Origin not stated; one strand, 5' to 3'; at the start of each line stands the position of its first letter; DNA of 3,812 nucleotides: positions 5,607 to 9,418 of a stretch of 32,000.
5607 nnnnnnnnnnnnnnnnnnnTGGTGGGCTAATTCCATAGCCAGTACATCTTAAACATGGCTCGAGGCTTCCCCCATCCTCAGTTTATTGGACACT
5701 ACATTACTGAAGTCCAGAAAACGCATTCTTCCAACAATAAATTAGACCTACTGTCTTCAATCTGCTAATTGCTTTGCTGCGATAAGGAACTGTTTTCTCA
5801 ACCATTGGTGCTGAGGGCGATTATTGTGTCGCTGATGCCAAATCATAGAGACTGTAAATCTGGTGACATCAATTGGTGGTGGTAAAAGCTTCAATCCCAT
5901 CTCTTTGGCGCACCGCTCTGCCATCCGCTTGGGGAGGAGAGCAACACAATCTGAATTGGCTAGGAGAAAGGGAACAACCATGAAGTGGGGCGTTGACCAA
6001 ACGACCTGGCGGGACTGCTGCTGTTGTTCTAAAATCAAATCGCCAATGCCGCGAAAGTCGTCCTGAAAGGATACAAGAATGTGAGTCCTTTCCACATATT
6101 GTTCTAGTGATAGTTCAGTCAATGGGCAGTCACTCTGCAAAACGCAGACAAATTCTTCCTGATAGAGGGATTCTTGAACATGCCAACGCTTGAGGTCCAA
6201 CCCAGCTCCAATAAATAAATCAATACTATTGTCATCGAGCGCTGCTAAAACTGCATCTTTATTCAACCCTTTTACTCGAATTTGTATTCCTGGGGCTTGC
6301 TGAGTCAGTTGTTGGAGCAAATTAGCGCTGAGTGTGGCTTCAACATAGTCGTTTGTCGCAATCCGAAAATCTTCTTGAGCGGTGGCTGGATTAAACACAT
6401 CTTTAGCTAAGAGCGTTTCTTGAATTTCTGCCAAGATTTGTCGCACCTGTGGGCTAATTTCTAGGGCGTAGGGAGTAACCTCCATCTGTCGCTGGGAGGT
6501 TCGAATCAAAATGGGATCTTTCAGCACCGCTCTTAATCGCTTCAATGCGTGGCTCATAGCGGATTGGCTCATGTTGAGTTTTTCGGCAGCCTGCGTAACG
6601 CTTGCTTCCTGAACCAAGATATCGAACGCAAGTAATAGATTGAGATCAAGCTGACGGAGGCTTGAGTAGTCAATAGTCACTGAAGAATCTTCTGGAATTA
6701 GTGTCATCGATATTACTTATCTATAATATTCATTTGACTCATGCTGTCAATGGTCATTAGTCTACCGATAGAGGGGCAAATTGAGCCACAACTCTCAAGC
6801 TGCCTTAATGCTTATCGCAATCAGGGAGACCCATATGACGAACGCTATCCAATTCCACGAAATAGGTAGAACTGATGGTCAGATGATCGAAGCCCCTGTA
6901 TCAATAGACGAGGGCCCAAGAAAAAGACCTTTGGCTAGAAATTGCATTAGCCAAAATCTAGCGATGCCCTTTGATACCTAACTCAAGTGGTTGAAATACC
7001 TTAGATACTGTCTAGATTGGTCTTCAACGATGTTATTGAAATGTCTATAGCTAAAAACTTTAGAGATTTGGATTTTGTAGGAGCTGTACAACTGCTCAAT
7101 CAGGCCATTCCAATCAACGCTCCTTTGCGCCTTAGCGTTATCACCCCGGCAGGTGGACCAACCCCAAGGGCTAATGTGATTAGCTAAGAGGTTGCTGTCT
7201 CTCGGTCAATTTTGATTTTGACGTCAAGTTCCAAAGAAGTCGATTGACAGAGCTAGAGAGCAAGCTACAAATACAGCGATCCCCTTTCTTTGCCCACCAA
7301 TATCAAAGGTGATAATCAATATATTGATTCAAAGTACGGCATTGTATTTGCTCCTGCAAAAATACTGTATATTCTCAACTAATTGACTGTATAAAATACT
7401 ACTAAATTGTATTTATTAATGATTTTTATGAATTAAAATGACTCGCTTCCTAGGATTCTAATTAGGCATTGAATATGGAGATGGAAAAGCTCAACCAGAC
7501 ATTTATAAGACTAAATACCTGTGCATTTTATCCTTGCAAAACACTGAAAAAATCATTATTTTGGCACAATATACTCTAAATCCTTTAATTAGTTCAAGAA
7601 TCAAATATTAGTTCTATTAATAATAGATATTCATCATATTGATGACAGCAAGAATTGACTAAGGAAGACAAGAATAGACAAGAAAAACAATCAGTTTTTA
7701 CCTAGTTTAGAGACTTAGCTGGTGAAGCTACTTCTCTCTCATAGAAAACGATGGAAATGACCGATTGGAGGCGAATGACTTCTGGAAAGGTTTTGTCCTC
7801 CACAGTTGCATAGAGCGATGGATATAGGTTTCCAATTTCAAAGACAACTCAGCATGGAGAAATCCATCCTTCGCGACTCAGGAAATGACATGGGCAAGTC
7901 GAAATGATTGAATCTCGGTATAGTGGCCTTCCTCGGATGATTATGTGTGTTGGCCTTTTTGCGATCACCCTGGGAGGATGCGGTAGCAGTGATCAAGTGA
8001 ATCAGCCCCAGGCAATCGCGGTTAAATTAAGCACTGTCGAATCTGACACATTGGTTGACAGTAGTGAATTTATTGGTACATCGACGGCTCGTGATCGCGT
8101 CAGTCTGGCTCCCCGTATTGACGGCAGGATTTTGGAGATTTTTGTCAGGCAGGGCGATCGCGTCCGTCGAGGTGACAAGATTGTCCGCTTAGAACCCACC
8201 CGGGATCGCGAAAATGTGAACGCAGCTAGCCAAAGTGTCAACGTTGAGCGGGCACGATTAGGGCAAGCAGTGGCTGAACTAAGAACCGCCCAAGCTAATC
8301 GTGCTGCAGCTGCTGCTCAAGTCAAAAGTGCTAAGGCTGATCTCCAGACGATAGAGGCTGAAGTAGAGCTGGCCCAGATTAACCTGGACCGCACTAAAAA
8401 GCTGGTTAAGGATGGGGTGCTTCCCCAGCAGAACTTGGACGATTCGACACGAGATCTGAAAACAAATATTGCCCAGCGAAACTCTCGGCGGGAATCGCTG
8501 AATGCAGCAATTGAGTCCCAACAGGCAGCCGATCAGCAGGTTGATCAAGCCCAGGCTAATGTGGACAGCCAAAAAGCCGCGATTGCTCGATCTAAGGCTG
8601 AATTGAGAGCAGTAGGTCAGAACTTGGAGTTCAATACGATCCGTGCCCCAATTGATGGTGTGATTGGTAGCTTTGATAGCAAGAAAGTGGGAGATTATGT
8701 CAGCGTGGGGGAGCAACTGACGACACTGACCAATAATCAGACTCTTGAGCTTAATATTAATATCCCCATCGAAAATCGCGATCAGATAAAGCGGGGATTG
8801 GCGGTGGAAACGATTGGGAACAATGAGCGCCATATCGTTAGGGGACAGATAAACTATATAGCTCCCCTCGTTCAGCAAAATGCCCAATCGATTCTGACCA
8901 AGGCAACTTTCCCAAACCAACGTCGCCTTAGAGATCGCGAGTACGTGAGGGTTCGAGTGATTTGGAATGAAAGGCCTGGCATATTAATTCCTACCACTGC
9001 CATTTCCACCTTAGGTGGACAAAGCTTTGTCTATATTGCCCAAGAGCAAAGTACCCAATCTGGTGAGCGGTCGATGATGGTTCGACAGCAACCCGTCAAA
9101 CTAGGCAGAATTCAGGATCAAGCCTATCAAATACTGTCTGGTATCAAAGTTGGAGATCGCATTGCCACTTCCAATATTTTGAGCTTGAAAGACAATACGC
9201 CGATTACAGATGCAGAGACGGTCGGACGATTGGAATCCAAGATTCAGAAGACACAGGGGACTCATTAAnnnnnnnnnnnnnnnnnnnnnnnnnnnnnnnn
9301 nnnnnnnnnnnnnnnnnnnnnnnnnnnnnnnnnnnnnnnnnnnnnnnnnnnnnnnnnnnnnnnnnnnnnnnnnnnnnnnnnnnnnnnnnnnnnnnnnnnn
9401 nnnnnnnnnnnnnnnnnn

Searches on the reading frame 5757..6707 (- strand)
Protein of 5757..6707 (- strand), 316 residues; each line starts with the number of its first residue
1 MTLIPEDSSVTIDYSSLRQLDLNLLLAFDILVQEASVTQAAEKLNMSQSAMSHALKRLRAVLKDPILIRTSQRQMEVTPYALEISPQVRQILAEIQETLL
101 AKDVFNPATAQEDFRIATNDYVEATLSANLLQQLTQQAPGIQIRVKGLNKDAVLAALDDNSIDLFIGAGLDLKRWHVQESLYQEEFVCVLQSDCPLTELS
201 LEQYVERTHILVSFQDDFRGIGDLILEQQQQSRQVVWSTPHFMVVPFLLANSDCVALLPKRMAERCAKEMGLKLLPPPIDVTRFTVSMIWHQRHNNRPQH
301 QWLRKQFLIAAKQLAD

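Call 6: search_protein_families(library=pfam, proteins=[window:5757-6707:-], max_evalue=0.001)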
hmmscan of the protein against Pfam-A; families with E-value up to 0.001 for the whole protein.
window:5757-6707:- (316 aa): 3 families
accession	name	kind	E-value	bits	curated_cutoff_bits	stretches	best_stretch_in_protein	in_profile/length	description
PF03466.25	LysR_substrate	-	1.1e-27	97.2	28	1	111-307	5-204/209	LysR substrate binding domain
PF00126.33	HTH_1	-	9.9e-16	57.9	26.6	1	22-81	1-59/60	Bacterial regulatory helix-turn-helix protein, lysR family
PF04069.17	OpuAC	-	0.00083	19.5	21.2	0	115-166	4-55/257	Substrate binding domain of ABC-type glycine betaine transport system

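Call 77: search_protein_families(library=ncbifam, proteins=[window:5757-6707:-], max_evalue=0.00001)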
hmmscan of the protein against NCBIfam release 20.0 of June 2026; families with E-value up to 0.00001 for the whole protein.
window:5757-6707:- (316 aa): 38 families (the best 25 are shown)
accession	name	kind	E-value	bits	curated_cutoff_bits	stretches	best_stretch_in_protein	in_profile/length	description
NF050187.1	TransRegBsrAPseudo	equivalog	1.2e-56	192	480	1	16-307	4-295/298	LysR family transcriptional regulator BsrA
NF045905.1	TransRegLelALeg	equivalog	7.3e-43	147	500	1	16-308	3-298/305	LysR family transcriptional regulator LelA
NF007063.1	PRK09508.1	equivalog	8.4e-41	140.2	262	1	15-310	10-304/307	transcriptional regulator LeuO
NF008554.1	PRK11482.1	equivalog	6.3e-23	81.2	277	1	14-276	23-281/317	YbeF family transcriptional regulator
NF047710.1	TransRegCitRGProt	equivalog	4.9e-22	78.6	400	1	16-295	6-284/295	DNA-binding transcriptional repressor CitR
NF007581.0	PRK10216.1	equivalog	7.3e-22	77.8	314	1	16-306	4-310/319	HTH-type transcriptional regulator YidZ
NF047520.1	trans_act_CidR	equivalog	2.4e-14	53.2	415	1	27-303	8-285/292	cidABC operon transcriptional activator CidR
TIGR02424.1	TF_pcaQ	equivalog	2.9e-14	52.7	303.8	1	20-212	3-197/300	pca operon transcription factor PcaQ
NF008416.0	PRK11242.1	equivalog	1.9e-13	50.4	277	1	32-277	13-260/300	transcriptional regulator CynR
NF045990.1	TransRegCbbRRhodb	equivalog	3.1e-12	46.1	450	1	17-198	3-183/304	LysR family regulator CbbR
TIGR03339.1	phn_lysR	subfamily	3.8e-12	46.1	341.1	1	25-198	2-170/279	aminoethylphosphonate catabolism associated LysR family transcriptional regulator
NF008352.0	PRK11139.1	subfamily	4.2e-12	45.8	288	1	22-191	8-170/305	transcriptional regulator GcvA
NF008294.1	PRK11074.1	equivalog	1.5e-11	44.2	345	1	27-305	9-286/300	DNA-binding transcriptional activator PunR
NF008239.0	PRK11013.1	equivalog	7.4e-11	41.6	288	1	27-301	11-281/309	LysR family transcriptional regulator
NF053705.1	TransRegGltCGpos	equivalog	1.9e-10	40.5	350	1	33-302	14-284/300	glutamate biosynthesis transcriptional regulator GltC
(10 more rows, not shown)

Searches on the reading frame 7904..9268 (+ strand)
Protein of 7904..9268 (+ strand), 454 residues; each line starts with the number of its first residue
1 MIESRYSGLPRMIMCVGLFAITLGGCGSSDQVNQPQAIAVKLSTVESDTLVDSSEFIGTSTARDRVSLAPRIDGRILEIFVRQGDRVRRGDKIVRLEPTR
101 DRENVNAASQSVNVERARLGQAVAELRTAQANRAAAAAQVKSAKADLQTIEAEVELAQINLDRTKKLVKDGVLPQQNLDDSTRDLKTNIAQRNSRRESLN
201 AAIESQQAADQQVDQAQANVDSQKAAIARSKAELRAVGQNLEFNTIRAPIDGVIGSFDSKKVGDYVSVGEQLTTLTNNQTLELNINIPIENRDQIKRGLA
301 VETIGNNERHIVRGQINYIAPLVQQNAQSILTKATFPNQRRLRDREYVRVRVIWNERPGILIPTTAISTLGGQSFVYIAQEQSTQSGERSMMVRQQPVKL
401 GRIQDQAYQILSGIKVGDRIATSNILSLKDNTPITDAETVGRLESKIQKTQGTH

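Call 6: search_protein_families(library=pfam, proteins=[window:7904-9268:+], max_evalue=0.001)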
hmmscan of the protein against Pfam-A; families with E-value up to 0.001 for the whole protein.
window:7904-9268:+ (454 aa): 4 families
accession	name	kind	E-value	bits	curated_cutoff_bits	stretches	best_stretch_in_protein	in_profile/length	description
PF13437.12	HlyD_3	-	5.2e-16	59.7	22.2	1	245-339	1-96/106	HlyD family secretion protein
PF16576.10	HlyD_D23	-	1.5e-09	37.9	30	1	65-341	19-206/214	Barrel-sandwich domain of CusB or HlyD membrane-fusion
PF13533.13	Biotin_lipoyl_2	-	6.5e-08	32.7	29.8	1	66-97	1-32/32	Biotin-lipoyl like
PF12700.13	HlyD_2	-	1.7e-07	30.8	25.1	1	68-383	67-364/416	HlyD family secretion protein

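Call 77: search_protein_families(library=ncbifam, proteins=[window:7904-9268:+], max_evalue=0.00001)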
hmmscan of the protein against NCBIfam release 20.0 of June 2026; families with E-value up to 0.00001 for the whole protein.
window:7904-9268:+ (454 aa): 21 families
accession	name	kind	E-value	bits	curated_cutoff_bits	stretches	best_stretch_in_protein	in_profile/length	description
TIGR01730.1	RND_mfp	subfamily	2.7e-60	204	94.9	2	204-435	95-320/322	efflux RND transporter periplasmic adaptor subunit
TIGR00999.1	8a0102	subfamily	9.1e-34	116.8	319.3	1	208-429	55-271/271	CzcB/NccB family metal efflux transporter periplasmic adaptor subunit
TIGR00998.1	8a0101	subfamily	4.3e-26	91.6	390.8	1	64-302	41-262/334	EmrA/EmrK family multidrug efflux transporter periplasmic adaptor subunit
NF007785.0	PRK10476.1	equivalog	7.8e-24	84.1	376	1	61-334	44-299/347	multidrug transporter subunit MdtN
TIGR02971.1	heterocyst_DevB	subfamily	3.5e-23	82.5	129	1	73-326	24-285/327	ABC exporter membrane fusion protein, DevB family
TIGR01843.1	type_I_hlyD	subfamily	4.3e-18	65.5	208.65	2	117-302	136-330/422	HlyD family type I secretion periplasmic adaptor subunit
NF002939.0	PRK03598.1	equivalog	3.7e-17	62.5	393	1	65-326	44-287/332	secretion protein HlyD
NF045904.1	RND-peri-MexE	equivalog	9.8e-15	54.3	714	1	20-165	17-173/390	multidrug efflux RND transporter periplasmic adaptor subunit MexE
NF008606.0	PRK11578.1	equivalog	4.1e-14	52.5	342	0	209-424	149-364/371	macrolide transporter subunit MacA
NF008589.1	PRK11556.1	equivalog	4.8e-14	52.1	391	1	205-430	154-381/392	MdtA/MuxA family multidrug efflux RND transporter periplasmic adaptor subunit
NF033138.2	RND-peri-MexC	equivalog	1.3e-13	50.8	625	0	202-257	130-185/375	MexC family multidrug efflux RND transporter periplasmic adaptor subunit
NF038010.1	ABC_adapt_DarC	equivalog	9.7e-13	47.6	450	1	62-424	69-404/417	darobactin export ABC transporter periplasmic adaptor subunit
NF045680.1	DiMtlExpIhpB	equivalog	1.5e-12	47.2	450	1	239-430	133-316/326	divalent metal ion exporter adaptor subunit IhpB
NF033834.1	RND_adapt_MexA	exception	1.4e-09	37.6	750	1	18-167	15-161/373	multidrug efflux RND transporter periplasmic adaptor subunit MexA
TIGR03794.1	NHLM_micro_HlyD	equivalog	1.5e-09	37.3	156.2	1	68-302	61-315/421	NHLP bacteriocin system secretion protein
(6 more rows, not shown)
